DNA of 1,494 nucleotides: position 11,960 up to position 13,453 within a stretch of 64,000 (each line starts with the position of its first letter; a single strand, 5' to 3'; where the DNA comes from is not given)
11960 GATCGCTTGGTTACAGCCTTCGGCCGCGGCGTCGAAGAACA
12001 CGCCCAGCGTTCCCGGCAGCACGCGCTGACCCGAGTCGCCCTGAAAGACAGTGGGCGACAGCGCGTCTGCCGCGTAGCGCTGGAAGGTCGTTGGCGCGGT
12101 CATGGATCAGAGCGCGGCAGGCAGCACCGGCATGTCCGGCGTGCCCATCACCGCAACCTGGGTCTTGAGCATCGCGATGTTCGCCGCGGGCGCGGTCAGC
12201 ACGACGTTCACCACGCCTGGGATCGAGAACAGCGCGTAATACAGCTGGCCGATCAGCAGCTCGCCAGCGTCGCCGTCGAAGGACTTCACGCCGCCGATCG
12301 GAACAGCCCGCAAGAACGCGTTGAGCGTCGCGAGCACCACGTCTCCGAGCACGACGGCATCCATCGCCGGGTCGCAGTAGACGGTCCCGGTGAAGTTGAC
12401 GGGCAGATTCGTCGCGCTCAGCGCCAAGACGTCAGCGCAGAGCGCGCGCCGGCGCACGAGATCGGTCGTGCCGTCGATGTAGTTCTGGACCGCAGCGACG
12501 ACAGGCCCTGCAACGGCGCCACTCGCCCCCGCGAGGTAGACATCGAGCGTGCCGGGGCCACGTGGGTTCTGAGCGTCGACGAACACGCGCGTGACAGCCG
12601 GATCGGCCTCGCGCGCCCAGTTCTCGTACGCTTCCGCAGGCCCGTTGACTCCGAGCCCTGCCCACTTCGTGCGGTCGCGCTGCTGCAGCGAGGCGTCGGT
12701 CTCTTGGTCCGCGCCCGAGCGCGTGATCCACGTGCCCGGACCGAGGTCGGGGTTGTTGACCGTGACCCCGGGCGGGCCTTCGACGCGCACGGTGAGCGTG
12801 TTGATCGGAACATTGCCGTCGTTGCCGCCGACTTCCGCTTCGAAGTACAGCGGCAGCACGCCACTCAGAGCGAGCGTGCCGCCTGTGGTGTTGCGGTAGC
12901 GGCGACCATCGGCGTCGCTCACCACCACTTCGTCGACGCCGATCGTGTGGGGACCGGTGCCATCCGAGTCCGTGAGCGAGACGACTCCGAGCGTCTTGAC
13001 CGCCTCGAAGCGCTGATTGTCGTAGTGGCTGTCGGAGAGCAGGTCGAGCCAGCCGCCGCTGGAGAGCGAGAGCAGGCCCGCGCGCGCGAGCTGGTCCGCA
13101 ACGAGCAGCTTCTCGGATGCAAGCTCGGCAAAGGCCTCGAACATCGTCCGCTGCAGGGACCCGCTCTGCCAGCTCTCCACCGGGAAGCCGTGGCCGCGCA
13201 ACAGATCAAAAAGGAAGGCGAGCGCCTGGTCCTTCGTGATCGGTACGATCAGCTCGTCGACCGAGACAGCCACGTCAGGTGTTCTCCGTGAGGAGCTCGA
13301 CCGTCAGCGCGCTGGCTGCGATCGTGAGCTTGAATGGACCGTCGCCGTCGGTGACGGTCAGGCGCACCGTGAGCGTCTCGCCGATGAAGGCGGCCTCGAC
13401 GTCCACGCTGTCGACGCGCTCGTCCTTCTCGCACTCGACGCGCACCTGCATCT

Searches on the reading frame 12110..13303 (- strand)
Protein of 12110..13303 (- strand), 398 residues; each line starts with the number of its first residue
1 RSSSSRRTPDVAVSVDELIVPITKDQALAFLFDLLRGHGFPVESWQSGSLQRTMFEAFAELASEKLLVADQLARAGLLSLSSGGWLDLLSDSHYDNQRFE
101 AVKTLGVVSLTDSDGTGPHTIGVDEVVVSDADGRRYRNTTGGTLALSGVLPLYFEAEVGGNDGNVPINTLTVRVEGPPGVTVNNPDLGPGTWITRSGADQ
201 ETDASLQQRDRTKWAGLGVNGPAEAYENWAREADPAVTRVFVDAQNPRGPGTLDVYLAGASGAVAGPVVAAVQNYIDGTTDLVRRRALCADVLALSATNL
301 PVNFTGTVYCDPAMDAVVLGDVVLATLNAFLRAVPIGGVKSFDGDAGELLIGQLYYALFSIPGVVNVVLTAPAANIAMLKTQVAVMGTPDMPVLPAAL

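Call 13: search_protein_families(library=phrogs, proteins=[window:12110-13303:-], max_evalue=0.00001)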
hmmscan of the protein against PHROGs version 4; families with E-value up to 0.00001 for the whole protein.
window:12110-13303:- (398 aa): 3 families
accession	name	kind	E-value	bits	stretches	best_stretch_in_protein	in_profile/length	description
phrog_6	-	tail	1.4e-39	137.1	1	46-388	94-400/548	baseplate wedge subunit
phrog_1608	-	tail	2.8e-15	57.3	1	196-388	3-185/192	tail protein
phrog_4226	-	tail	8.6e-10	39.3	1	198-385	42-215/228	baseplate protein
